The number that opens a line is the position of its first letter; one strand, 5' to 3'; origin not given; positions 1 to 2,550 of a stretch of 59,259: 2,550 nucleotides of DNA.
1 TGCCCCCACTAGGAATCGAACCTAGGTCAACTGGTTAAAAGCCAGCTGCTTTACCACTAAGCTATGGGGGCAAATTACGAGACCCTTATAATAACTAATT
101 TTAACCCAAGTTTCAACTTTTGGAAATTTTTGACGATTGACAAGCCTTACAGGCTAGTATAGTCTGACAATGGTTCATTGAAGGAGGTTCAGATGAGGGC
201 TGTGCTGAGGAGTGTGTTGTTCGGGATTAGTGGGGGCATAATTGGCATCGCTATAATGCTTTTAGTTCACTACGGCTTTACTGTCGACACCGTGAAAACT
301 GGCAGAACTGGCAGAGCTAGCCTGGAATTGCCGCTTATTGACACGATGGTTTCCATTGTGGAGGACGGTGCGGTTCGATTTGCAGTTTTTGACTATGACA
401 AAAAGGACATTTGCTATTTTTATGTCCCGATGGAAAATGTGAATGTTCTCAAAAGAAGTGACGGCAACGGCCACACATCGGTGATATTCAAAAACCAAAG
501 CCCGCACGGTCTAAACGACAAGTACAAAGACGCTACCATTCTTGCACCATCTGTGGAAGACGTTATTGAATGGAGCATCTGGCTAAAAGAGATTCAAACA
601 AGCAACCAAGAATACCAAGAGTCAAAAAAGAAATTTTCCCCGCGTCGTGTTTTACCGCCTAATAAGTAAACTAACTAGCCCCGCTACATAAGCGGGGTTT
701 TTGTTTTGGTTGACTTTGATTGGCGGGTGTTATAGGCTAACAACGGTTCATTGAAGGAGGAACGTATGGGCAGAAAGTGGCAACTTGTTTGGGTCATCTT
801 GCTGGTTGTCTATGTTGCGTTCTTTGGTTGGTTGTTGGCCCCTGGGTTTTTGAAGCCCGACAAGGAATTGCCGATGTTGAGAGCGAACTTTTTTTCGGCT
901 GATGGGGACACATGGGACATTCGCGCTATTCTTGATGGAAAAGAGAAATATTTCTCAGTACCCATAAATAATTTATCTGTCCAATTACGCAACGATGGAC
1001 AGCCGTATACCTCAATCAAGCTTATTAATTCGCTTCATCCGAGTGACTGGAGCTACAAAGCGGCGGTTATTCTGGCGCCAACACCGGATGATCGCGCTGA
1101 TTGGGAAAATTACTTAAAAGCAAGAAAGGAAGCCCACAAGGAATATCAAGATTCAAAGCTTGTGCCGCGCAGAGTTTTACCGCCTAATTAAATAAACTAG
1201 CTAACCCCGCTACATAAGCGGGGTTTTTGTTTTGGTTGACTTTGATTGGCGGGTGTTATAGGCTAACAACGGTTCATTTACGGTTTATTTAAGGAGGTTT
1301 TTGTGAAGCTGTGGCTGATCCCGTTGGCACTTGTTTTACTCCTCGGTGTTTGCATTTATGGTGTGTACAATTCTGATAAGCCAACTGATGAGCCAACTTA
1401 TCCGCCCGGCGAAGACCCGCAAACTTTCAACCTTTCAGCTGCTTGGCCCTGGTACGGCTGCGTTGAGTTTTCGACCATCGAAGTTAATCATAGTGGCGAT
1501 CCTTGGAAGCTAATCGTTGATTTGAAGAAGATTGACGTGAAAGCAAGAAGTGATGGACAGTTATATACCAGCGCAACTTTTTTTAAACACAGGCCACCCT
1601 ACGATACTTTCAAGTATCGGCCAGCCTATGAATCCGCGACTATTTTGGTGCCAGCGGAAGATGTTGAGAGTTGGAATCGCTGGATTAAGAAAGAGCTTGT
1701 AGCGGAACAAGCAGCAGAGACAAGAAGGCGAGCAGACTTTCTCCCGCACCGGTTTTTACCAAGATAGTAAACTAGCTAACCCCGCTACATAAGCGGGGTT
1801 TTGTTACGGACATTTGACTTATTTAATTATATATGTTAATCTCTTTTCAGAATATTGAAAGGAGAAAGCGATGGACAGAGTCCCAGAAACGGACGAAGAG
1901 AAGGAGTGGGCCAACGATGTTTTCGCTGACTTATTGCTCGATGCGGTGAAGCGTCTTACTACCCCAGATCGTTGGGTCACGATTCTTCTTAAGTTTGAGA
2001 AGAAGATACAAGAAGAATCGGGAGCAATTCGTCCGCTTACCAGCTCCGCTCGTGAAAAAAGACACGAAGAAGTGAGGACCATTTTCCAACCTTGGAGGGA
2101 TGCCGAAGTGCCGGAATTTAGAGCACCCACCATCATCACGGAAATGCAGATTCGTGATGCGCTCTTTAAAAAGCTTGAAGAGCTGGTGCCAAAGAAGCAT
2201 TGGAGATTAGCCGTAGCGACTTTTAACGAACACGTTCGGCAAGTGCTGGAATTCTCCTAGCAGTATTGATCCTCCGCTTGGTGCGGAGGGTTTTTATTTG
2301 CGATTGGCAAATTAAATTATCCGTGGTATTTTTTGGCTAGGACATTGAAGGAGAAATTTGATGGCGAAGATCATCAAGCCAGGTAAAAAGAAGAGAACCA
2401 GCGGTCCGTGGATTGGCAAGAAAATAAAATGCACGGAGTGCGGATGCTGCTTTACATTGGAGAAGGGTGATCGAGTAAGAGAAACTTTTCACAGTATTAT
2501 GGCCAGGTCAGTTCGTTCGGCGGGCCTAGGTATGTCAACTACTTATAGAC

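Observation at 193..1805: Tandem array of three diverged membrane-protein paralogs joined by an identical terminator+promoter cassette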

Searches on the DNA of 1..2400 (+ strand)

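Call 28: search_rna_families(source=window, start=1, end=2400, threshold=evalue, max_evalue=1)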
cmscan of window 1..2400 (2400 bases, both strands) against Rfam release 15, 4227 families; matches with E-value up to 1: 5.
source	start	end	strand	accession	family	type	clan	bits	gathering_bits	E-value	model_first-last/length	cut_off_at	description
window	1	71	-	RF00005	tRNA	Gene; tRNA;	CL00001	78.1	29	7.1e-17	1-71/71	no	tRNA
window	1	71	+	RF04354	Plastid-ycf2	Cis-reg;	-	34.3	65.7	9.1e-05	2-75/75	5'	Plastid-ycf2 5UTR RNA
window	1155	1231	+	RF00513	Trp_leader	Cis-reg; leader;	-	30.5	41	0.0013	1-100/100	no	Tryptophan operon leader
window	640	705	+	RF00513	Trp_leader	Cis-reg; leader;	-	24.1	41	0.06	1-100/100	no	Tryptophan operon leader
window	637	706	+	RF02837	anti-hemB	Gene; sRNA;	-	18.7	49.5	0.29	1-81/81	no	Burkholderia RNA 7 (anti-hemB)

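Call 92: search_dna_similar(query=window:73-1870:+, collection=phages, mode=distant, max_rows=5)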
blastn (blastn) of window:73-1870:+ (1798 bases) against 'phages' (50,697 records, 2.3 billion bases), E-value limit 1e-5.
No match.

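Call 93: search_dna_similar(query=window:73-1870:+, collection=plasmids, mode=distant, max_rows=5)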
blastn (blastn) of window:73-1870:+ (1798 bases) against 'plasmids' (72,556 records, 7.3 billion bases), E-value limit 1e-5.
No match.

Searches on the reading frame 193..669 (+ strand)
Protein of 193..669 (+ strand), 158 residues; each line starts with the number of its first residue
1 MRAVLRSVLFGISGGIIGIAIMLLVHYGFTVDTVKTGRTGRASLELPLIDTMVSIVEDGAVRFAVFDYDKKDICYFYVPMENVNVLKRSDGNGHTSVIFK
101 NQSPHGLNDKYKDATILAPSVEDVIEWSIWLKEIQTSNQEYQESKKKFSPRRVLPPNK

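Call 9: search_protein_families(library=pfam, proteins=[window:193-669:+], max_evalue=0.01)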
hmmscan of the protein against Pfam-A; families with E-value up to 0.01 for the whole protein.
window:193-669:+ (158 aa): 0 families

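Call 10: search_protein_families(library=phrogs, proteins=[window:193-669:+], max_evalue=0.01)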
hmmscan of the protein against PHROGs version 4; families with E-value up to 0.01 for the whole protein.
window:193-669:+ (158 aa): 0 families

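Call 11: find_homologous_proteins(query=A1, max_evalue=0.001)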
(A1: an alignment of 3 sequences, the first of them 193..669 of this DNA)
Query A1 (3 sequences) (158 aa, profile of the alignment): 4 proteins with E <= 0.001 among 2288 candidates.
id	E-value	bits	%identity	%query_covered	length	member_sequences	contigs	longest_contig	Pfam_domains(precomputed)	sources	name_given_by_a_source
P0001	1.2e-63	231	100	87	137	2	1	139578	-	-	-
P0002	8.0e-60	219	37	87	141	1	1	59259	-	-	-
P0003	1.0e-53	199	32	61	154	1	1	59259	-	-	-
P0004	4.2e-8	51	35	59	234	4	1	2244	-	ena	-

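Call 13: find_encoding_contigs(protein=P0001, flank=10000, max_places=10)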
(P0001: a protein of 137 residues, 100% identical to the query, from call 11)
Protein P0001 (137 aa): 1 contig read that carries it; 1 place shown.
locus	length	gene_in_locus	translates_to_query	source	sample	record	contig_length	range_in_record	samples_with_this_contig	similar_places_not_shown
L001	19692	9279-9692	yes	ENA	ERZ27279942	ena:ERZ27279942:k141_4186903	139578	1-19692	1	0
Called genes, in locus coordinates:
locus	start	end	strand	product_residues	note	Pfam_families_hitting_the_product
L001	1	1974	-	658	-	PF07693:KAP_NTPase, PF13401:AAA_22 (faint)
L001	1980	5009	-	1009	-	PF04313:HSDR_N, PF04851:ResIII, PF18766:SWI2_SNF2, PF22679:T1R_D3-like, PF11867:T1RH-like_C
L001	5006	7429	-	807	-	PF12728:HTH_17, PF12161:HsdM_N, PF02384:N6_Mtase, PF05175:MTS (weak)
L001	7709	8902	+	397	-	PF00239:Resolvase, PF07508:Recombinase, PF13408:Zn_ribbon_recom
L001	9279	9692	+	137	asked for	-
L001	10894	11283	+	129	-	-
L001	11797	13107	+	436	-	-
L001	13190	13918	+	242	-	PF22935:RM44_endonuclase (weak), PF14622:Ribonucleas_3_3, PF00636:Ribonuclease_3, PF22892:DSRM_MRPL44, PF00035:dsrm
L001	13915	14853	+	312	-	PF04542:Sigma70_r2, PF04545:Sigma70_r4 (faint)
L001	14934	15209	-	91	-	-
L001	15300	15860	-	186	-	-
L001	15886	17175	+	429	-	PF21760:SecD_1st, PF22599:SecDF_P1_head, PF02355:SecD_SecF_C, PF03176:MMPL (weak)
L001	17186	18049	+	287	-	PF02355:SecD_SecF_C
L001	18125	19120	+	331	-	PF04545:Sigma70_r4, PF05066:HARE-HTH (weak)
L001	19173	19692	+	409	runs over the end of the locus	PF26449:DUF8128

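Call 14: find_encoding_contigs(protein=P0004, flank=10000, max_places=10)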
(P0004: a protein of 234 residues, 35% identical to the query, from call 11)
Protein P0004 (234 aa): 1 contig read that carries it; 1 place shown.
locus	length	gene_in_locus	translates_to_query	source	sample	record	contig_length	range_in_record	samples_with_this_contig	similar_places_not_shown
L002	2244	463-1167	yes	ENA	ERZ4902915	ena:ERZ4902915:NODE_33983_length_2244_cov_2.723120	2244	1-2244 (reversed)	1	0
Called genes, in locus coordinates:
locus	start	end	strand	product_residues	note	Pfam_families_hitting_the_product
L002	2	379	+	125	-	?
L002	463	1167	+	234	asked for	-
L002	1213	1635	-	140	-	-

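Call 33: search_protein_representatives(alignment_id=A2)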
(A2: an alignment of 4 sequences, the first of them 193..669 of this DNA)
Query: 4 sequences, 162 profile positions. Proteins with E-value up to 0.001 (for the whole library): 113; up to 1e-10: 31; up to 1e-30: 4. The best 113 are listed.
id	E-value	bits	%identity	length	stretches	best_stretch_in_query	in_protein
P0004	1.4e-63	229.9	-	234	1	2-162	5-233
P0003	4.4e-56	205.5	-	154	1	1-161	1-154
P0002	5.3e-53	195.5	-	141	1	1-162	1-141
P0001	2.3e-40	154.4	-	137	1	50-162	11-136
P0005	2.4e-28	115.4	-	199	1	4-162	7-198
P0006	6.2e-26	107.5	-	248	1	3-162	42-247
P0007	3.0e-25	105.3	-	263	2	79-161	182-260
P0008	2.9e-24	102.1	-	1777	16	78-120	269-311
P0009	1.5e-21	93.2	-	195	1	3-162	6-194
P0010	1.6e-18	83.4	-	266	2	68-160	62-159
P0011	4.1e-16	75.6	-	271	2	62-161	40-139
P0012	3.6e-15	72.5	-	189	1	65-162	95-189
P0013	8.2e-15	71.3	-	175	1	5-161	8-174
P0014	3.8e-14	69.2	-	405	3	59-161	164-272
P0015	6.7e-14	68.4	-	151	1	54-161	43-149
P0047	3.1e-08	49.9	-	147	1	70-161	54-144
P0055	3.1e-07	46.7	-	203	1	17-160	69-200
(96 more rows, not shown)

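Call 45: find_encoding_contigs(protein=P0047, flank=6000, max_places=3)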
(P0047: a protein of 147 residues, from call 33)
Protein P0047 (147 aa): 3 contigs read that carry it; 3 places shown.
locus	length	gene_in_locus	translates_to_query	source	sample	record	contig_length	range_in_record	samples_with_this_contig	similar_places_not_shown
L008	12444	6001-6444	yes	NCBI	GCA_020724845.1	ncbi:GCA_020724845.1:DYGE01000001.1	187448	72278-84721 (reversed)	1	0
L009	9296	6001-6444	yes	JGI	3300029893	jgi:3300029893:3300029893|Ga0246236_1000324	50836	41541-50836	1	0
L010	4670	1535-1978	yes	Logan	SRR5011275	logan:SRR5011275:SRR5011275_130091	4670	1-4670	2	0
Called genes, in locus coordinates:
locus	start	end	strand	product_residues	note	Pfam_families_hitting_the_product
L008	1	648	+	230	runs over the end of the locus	-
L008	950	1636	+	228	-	-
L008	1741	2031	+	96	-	PF00166:Cpn10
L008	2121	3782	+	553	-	PF00118:Cpn60_TCP1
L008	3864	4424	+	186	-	PF00383:dCMP_cyt_deam_1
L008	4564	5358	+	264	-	PF00303:Thymidylat_synt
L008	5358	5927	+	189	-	PF00186:DHFR_1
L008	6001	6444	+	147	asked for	-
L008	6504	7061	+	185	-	PF04011:LemA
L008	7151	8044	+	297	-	PF01435:Peptidase_M48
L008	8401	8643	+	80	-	-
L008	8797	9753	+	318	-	-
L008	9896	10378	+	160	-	-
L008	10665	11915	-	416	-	PF07690:MFS_1 (weak)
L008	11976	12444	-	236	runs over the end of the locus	PF00702:Hydrolase, PF13419:HAD_2, PF13242:Hydrolase_like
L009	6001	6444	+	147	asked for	-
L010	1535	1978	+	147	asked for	-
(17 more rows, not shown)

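Call 67: find_encoding_contigs(protein=P0005, flank=6000, max_places=3)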
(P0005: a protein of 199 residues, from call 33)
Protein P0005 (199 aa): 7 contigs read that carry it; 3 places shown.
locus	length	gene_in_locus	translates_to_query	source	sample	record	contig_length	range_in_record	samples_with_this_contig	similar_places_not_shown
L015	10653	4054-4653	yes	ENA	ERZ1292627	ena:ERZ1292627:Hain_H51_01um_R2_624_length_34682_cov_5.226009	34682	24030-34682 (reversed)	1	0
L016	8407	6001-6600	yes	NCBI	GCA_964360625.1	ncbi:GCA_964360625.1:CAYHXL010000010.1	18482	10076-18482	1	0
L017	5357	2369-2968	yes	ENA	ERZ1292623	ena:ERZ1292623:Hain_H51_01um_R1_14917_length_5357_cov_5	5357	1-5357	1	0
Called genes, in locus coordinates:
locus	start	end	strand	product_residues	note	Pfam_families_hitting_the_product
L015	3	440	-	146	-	?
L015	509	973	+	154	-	PF01025:GrpE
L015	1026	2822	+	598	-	PF00012:HSP70, PF06723:MreB_Mbl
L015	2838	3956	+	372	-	PF00226:DnaJ, PF01556:DnaJ_C, PF00684:DnaJ_CXXCXGXG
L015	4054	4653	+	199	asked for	-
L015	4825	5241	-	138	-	-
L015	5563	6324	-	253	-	-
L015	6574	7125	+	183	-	-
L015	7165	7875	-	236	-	PF02163:Peptidase_M50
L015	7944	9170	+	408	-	PF21760:SecD_1st, PF22599:SecDF_P1_head, PF03176:MMPL, PF00873:ACR_tran (weak), PF02355:SecD_SecF_C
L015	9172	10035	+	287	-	PF07549:Sec_GG (faint), PF02355:SecD_SecF_C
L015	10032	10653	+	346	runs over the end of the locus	PF04545:Sigma70_r4, PF05066:HARE-HTH (weak)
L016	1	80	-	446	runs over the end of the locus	PF00772:DnaB, PF13481:AAA_25, PF03796:DnaB_C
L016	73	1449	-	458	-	PF01406:tRNA-synt_1e, PF09334:tRNA-synt_1g (weak), PF00133:tRNA-synt_1 (weak), PF01921:tRNA-synt_1f (weak), PF09334:tRNA-synt_1g, PF09190:DALR_2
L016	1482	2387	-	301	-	PF01544:CorA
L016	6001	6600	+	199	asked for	-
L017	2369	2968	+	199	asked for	-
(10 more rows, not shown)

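Call 68: find_encoding_contigs(protein=P0055, flank=6000, max_places=2)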
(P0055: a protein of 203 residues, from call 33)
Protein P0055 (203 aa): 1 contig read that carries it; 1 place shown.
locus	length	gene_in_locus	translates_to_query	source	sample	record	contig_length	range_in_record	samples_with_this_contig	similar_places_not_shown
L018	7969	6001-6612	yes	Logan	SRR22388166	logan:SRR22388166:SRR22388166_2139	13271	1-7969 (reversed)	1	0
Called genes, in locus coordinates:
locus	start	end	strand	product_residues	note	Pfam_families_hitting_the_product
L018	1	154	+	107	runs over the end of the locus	-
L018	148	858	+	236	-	PF03009:GDPD, PF13653:GDPD_2 (weak)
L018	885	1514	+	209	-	PF09335:VTT_dom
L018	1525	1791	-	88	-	-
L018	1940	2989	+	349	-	PF02912:Phe_tRNA-synt_N, PF01409:tRNA-synt_2d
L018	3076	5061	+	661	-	PF03483:B3_4, PF03484:B5, PF17759:tRNA_synthFbeta, PF03147:FDX-ACB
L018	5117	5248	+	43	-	-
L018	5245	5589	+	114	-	-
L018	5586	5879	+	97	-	-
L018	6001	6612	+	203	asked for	-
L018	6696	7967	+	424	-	?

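Call 83: search_protein_families(library=ncbifam, proteins=[window:193-669:+, L001:7562-8902:+, P0005, P0047, P0055], max_evalue=0.01)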
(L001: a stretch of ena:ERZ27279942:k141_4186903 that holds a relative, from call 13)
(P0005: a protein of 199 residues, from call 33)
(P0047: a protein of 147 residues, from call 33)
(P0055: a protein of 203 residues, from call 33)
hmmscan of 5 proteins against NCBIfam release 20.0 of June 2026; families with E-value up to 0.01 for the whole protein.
window:193-669:+ (158 aa): 0 families

L001:7562-8902:+ (446 aa): 7 families
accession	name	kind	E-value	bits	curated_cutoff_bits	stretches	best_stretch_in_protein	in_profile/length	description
NF047343.1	SCCmet_CcrB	equivalog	4.5e-34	118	900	1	26-346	10-341/542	cassette chromosome recombinase CcrB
NF041201.1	recomb_XisF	equivalog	8.3e-26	90.9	375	1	28-362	4-353/465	fdxN element excision recombinase XisF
NF047344.1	SCCmet_CcrA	equivalog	7.6e-17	61.5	700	1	28-353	7-312/442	cassette chromosome recombinase CcrA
NF047347.1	SCCmet_CcrC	equivalog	1.2e-15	57.1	900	1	26-337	6-337/558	cassette chromosome recombinase CcrC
NF049883.1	resolv_YneB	equivalog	5.2e-12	45.7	175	1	27-194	4-172/211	YneB family resolvase-like protein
NF033518.0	transpos_IS607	equivalog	0.00012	21.7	110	1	25-107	56-134/187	IS607 family transposase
NF045967.1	MAG2950_fam_LP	exception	0.0014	17.9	300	1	352-390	168-206/356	MAG2950 family lipoprotein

P0005 (199 aa): 0 families

P0047 (147 aa): 0 families

P0055 (203 aa): 0 families

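Call 84: search_protein_families(library=padloc, proteins=[window:193-669:+, L001:1-1974:-, L001:7562-8902:+], max_evalue=0.001)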
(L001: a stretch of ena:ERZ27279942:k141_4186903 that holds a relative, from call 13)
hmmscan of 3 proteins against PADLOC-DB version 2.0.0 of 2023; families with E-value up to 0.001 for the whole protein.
window:193-669:+ (158 aa): 0 families

L001:1-1974:- (658 aa): 7 families
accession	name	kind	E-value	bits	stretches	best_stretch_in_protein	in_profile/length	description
PDLC02361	PifA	-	8.8e-26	88.7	1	8-336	25-320/720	PifA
PDLC02209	QatA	-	6.7e-20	69.2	1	12-273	19-283/646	-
PDLC04959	PDC-S20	-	8.9e-17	59.8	2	170-236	166-231/464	-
PDLC04958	PDC-S20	-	1.1e-13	49.4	1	3-66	7-68/458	-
PDLC04956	PDC-S20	-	9.6e-11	39.7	1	178-230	168-219/450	-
PDLC04957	PDC-S20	-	6.5e-10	37.1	1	4-66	10-77/446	-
PDLC02210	QatA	-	3.9e-09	33.6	1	160-234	175-246/593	-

L001:7562-8902:+ (446 aa): 0 families

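Call 86: list_cluster_members(proteins=[P0005, P0047, P0122, P0115])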
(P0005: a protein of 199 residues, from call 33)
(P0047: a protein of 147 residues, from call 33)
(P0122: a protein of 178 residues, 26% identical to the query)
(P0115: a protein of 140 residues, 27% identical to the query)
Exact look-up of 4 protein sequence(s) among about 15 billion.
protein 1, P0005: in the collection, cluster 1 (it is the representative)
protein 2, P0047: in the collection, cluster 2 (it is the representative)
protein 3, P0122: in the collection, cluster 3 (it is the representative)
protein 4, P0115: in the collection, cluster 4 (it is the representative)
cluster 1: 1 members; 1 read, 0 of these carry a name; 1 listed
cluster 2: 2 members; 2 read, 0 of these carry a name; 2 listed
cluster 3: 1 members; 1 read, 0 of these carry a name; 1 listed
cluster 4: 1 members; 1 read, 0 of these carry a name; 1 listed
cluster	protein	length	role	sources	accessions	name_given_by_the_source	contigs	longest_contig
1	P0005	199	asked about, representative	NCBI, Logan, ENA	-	-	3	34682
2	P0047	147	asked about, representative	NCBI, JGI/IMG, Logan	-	-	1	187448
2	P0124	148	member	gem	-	-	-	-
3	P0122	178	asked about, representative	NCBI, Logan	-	-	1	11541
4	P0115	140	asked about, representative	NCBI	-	-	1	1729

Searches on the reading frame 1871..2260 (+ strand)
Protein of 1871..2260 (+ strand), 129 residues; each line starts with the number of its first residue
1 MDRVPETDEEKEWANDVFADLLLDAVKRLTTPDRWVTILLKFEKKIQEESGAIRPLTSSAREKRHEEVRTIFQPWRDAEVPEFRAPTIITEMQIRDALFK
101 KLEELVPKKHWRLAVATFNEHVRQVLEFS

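Call 9: search_protein_families(library=pfam, proteins=[window:1871-2260:+], max_evalue=0.01)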
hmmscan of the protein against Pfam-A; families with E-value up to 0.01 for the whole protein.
window:1871-2260:+ (129 aa): 0 families

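Call 10: search_protein_families(library=phrogs, proteins=[window:1871-2260:+], max_evalue=0.01)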
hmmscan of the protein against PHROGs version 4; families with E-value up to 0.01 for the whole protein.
window:1871-2260:+ (129 aa): 0 families

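Call 83: search_protein_families(library=ncbifam, proteins=[window:1871-2260:+], max_evalue=0.01)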
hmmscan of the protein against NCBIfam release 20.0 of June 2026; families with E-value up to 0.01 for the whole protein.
window:1871-2260:+ (129 aa): 1 family
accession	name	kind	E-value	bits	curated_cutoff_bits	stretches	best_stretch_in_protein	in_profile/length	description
TIGR02983.1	SigE-fam_strep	subfamily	0.0056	16.6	141.55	0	3-44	85-126/162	SigE family RNA polymerase sigma factor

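Call 84: search_protein_families(library=padloc, proteins=[window:1871-2260:+], max_evalue=0.001)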
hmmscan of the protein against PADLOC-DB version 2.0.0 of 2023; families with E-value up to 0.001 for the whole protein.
window:1871-2260:+ (129 aa): 0 families

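Call 88: find_encoding_contigs(protein=window:1871-2260:+, flank=10000, max_places=10)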
Protein window:1871-2260:+ (129 aa): 4 contigs read that carry it; 2 places shown.
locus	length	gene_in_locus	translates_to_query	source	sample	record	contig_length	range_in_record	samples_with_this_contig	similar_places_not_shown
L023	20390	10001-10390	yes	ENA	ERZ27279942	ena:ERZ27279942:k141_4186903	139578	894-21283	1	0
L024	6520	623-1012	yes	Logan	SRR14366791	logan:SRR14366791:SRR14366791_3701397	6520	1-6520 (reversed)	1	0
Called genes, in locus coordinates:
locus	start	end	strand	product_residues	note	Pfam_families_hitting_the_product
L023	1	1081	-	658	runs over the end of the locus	PF07693:KAP_NTPase, PF13401:AAA_22 (faint)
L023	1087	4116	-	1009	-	PF04313:HSDR_N, PF04851:ResIII, PF18766:SWI2_SNF2, PF22679:T1R_D3-like, PF11867:T1RH-like_C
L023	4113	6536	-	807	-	PF12728:HTH_17, PF12161:HsdM_N, PF02384:N6_Mtase, PF05175:MTS (weak)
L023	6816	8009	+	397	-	PF00239:Resolvase, PF07508:Recombinase, PF13408:Zn_ribbon_recom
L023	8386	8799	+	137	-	-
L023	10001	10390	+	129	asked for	-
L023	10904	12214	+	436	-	-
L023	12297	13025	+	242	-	PF22935:RM44_endonuclase (weak), PF14622:Ribonucleas_3_3, PF00636:Ribonuclease_3, PF22892:DSRM_MRPL44, PF00035:dsrm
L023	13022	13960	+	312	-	PF04542:Sigma70_r2, PF04545:Sigma70_r4 (faint)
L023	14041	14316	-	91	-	-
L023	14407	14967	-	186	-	-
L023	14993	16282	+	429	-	PF21760:SecD_1st, PF22599:SecDF_P1_head, PF02355:SecD_SecF_C, PF03176:MMPL (weak)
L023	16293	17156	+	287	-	PF02355:SecD_SecF_C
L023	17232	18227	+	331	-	PF04545:Sigma70_r4, PF05066:HARE-HTH (weak)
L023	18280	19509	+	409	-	PF26449:DUF8128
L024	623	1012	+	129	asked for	-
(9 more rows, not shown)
